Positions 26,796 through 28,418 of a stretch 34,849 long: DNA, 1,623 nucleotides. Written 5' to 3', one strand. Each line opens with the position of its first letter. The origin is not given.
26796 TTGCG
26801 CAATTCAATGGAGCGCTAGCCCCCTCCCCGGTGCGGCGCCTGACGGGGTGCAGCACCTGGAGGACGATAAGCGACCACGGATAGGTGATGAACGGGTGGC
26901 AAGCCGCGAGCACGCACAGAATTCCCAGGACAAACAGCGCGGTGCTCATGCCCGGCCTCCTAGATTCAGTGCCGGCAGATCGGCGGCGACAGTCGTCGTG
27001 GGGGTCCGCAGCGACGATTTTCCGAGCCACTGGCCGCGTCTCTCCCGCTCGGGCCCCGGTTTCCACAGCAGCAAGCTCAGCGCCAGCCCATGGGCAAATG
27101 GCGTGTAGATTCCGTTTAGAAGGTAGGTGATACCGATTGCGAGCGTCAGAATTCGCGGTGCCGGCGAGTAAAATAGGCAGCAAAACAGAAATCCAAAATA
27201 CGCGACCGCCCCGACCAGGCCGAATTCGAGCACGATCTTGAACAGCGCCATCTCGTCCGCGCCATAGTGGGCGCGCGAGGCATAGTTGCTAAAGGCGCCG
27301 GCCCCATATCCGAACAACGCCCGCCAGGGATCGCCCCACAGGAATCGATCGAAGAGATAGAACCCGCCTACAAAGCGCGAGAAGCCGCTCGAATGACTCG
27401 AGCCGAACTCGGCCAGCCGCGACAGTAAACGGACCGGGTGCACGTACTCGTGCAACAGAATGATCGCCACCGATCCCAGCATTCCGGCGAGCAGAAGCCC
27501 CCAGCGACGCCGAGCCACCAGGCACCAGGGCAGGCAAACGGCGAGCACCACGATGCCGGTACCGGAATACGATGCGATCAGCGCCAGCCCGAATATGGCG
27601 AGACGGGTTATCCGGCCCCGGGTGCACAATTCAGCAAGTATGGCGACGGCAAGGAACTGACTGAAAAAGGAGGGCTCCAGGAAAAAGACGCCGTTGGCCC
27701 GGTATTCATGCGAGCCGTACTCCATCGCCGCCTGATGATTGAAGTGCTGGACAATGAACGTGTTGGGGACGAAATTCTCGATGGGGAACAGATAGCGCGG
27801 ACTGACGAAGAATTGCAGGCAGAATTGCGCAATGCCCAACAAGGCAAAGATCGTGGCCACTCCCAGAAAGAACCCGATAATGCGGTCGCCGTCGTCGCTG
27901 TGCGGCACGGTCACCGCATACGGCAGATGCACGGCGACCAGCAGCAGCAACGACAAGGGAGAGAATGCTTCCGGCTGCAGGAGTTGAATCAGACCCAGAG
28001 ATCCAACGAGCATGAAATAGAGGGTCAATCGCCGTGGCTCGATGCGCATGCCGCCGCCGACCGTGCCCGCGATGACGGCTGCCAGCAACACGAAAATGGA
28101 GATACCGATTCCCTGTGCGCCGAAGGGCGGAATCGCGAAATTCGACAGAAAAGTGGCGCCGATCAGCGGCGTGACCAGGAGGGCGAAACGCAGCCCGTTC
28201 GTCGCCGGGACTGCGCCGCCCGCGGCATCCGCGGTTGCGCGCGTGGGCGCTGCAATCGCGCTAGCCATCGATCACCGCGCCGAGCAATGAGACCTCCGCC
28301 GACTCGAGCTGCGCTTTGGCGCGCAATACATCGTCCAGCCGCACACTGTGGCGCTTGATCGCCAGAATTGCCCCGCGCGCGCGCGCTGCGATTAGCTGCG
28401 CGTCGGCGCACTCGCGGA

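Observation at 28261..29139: EPS 'tyrosine kinase' with dead-looking P-loop and no Tyr cluster, but tandem MshEN-type c-di-GMP-binding motifs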

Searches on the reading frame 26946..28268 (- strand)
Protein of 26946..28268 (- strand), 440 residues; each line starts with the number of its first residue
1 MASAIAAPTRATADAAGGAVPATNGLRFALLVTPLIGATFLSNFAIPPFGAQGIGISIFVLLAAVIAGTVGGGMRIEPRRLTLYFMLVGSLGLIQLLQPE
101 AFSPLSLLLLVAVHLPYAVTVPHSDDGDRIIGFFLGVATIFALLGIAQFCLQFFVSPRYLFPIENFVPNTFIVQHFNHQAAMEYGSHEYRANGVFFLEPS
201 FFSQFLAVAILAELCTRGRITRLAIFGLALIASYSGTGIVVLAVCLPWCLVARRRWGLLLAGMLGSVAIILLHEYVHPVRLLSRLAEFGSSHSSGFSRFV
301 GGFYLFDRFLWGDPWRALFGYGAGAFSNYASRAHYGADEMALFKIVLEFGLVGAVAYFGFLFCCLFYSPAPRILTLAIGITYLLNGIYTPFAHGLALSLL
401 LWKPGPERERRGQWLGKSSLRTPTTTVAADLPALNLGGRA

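Call 3: search_protein_families(library=pfam, proteins=[window:26946-28268:-], max_evalue=0.01)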
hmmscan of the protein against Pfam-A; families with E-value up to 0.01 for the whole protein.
window:26946-28268:- (440 aa): 0 families

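Call 4: search_protein_families(library=ncbifam, proteins=[window:26946-28268:-], max_evalue=0.01)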
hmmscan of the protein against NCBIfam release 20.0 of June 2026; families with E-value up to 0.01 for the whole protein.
window:26946-28268:- (440 aa): 0 families

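Call 65: search_protein_families(library=pfam, proteins=[window:26946-28268:-], max_evalue=5)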
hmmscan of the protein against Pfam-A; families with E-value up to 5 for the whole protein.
window:26946-28268:- (440 aa): 0 families
